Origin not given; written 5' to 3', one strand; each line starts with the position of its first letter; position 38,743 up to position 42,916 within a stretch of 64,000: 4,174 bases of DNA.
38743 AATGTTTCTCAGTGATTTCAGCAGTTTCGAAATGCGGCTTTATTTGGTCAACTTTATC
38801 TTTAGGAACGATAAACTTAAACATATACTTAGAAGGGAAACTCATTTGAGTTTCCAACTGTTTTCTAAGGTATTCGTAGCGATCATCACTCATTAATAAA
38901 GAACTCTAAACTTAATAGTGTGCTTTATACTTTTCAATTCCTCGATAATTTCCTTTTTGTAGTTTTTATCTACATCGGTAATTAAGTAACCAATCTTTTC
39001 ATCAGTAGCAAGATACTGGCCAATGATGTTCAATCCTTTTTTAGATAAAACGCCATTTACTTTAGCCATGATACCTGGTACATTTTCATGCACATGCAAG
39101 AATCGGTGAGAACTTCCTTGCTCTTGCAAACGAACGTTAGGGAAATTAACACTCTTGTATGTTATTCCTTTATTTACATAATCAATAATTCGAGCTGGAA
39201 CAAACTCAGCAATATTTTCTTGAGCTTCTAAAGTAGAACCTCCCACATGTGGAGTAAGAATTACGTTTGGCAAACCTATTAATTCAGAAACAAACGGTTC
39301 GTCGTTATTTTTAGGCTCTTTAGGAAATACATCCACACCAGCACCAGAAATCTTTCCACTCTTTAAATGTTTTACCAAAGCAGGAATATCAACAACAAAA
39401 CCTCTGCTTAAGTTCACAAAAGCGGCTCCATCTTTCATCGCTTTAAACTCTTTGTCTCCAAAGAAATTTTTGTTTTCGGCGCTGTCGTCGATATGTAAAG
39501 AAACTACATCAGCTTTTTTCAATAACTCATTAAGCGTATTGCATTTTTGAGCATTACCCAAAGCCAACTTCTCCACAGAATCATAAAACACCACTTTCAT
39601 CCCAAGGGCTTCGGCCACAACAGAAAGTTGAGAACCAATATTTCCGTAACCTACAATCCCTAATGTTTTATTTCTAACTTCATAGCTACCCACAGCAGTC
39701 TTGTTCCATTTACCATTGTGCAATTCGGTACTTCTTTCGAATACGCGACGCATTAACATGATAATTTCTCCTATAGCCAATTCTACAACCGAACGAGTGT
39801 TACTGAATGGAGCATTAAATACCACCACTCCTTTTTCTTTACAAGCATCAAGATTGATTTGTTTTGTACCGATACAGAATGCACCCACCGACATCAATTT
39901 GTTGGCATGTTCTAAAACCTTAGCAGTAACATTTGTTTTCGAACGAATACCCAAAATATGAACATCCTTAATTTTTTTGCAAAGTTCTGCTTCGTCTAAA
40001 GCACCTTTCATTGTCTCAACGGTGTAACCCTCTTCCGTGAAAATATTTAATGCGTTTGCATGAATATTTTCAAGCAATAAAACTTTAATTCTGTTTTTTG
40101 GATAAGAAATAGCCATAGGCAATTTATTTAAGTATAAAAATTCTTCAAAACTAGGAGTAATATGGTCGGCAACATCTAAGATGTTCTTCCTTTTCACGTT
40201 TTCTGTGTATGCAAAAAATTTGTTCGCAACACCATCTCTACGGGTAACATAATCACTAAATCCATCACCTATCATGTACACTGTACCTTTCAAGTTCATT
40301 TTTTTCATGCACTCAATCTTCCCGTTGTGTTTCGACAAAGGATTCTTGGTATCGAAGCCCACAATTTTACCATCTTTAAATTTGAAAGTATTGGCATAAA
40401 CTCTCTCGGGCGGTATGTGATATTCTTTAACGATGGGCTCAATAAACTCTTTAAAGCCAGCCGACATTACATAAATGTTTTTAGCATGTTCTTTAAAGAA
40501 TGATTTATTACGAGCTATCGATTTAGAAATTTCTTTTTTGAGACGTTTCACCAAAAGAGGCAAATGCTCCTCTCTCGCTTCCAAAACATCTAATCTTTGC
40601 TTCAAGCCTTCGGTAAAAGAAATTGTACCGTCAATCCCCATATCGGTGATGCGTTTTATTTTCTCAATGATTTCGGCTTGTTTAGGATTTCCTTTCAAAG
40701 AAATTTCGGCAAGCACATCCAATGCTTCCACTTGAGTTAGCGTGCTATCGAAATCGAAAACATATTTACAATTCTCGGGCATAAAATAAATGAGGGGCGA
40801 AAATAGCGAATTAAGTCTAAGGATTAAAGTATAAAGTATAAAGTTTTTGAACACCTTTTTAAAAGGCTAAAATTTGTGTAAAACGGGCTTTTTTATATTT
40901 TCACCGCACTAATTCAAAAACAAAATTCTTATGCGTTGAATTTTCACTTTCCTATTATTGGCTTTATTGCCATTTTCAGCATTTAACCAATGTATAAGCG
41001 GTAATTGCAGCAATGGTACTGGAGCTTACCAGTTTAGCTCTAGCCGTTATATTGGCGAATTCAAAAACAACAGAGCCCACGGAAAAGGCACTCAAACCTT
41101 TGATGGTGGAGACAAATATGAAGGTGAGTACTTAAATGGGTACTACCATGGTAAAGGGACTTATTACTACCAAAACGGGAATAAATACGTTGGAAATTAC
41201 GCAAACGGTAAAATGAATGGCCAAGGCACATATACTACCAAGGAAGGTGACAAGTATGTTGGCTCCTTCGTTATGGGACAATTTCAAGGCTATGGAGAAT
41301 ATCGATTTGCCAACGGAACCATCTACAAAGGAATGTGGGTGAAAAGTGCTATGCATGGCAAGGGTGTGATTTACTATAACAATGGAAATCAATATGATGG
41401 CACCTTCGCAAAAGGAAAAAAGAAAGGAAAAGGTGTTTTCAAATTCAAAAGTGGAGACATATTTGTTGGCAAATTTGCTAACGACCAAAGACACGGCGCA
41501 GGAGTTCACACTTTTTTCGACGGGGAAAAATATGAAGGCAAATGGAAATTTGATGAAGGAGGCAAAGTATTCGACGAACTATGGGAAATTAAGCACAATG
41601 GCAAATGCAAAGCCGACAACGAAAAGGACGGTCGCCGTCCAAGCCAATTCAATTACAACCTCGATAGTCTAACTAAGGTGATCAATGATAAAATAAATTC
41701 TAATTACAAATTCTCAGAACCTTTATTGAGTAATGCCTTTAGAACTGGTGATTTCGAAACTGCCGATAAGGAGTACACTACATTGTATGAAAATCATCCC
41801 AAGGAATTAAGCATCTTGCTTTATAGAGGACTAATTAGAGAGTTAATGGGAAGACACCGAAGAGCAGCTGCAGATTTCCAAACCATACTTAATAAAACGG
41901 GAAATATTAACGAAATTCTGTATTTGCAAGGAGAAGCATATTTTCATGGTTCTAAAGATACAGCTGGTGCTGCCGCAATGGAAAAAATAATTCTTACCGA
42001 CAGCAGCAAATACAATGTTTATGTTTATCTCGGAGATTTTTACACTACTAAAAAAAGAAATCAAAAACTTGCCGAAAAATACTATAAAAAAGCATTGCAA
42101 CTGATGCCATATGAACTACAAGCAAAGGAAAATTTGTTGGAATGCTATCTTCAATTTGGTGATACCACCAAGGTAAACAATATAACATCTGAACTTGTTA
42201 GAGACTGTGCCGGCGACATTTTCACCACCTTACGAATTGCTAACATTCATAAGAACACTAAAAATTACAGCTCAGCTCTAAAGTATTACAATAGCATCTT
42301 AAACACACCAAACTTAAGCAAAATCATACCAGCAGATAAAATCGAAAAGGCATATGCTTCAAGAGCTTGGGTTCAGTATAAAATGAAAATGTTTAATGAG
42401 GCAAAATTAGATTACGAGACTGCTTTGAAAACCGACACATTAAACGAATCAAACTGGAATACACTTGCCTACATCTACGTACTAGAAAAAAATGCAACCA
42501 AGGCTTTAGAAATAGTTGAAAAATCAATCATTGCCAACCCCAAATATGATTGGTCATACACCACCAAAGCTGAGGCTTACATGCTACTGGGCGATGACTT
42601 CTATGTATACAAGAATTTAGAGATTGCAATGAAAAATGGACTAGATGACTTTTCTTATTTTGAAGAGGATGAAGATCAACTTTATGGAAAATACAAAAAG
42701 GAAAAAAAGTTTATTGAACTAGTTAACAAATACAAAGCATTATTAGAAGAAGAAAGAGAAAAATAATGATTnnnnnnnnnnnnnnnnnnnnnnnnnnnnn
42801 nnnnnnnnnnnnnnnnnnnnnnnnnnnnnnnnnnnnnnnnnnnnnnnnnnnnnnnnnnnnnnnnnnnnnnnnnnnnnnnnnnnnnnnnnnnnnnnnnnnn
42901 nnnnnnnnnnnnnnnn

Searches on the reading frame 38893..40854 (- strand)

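Call 42: search_protein_families(library=pfam, proteins=[window:38893-40854:-], max_evalue=0.001)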
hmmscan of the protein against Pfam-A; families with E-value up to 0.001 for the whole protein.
window:38893-40854:- (653 aa): 8 families
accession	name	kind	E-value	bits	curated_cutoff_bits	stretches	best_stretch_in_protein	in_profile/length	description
PF02826.25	2-Hacid_dh_C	-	1.2e-50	171.9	25.1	1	362-538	2-178/178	D-isomer specific 2-hydroxyacid dehydrogenase, NAD binding domain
PF00389.36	2-Hacid_dh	-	1.8e-31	109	24.6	1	258-570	1-134/134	D-isomer specific 2-hydroxyacid dehydrogenase, catalytic domain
PF22629.2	ACT_AHAS_ss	-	2.3e-11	44.1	27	1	586-648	2-67/67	AHAS small subunit-like ACT domain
PF12710.13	HAD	-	4.1e-09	37.6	27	1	32-202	2-185/189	haloacid dehalogenase-like hydrolase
PF00702.32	Hydrolase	-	3.1e-05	24.9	26.4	1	32-201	5-183/191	haloacid dehalogenase-like hydrolase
PF03446.21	NAD_binding_2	-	3.3e-05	24.4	21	1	398-498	2-108/161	NAD binding domain of 6-phosphogluconate dehydrogenase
PF01842.31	ACT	-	3.6e-05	23.9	27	0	588-642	7-63/66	ACT domain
PF07991.19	KARI_N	-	0.00027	21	20.6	0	393-490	2-101/165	Acetohydroxy acid isomeroreductase, NADPH-binding domain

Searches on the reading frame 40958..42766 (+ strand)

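Call 42: search_protein_families(library=pfam, proteins=[window:40958-42766:+], max_evalue=0.001)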
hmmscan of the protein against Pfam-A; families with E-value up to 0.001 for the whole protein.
window:40958-42766:+ (602 aa): 10 families
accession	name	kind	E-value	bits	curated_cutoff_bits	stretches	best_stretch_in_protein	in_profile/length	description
PF02493.26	MORN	-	4.7e-31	105.2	22.5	5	31-52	1-22/23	MORN repeat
PF07719.23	TPR_2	-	1.3e-10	41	27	0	464-493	2-31/34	Tetratricopeptide repeat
PF13432.12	TPR_16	-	8.5e-09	36.1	32.7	0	260-311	7-58/65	Tetratricopeptide repeat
PF14559.12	TPR_19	-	9.1e-08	32.8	25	0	372-405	10-43/68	Tetratricopeptide repeat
PF13424.12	TPR_12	-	1.2e-07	32.3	30.1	0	421-491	2-73/77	Tetratricopeptide repeat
PF00515.34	TPR_1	-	5.3e-07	29.6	27.8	0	464-492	2-30/34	Tetratricopeptide repeat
PF13174.12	TPR_6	-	7.8e-07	29.8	26.3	0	287-313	3-29/33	Tetratricopeptide repeat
PF13428.12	TPR_14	-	5.6e-06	27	23.5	0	500-539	4-43/44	Tetratricopeptide repeat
PF23914.1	TPR_CcmH_CycH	-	1.6e-05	25.2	42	0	488-548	41-101/158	Cytochrome c-type biogenesis protein H TPR domain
PF04049.19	ANAPC8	-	0.0004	20.4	23.8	1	352-450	163-258/267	Anaphase promoting complex subunit 8 / Cdc23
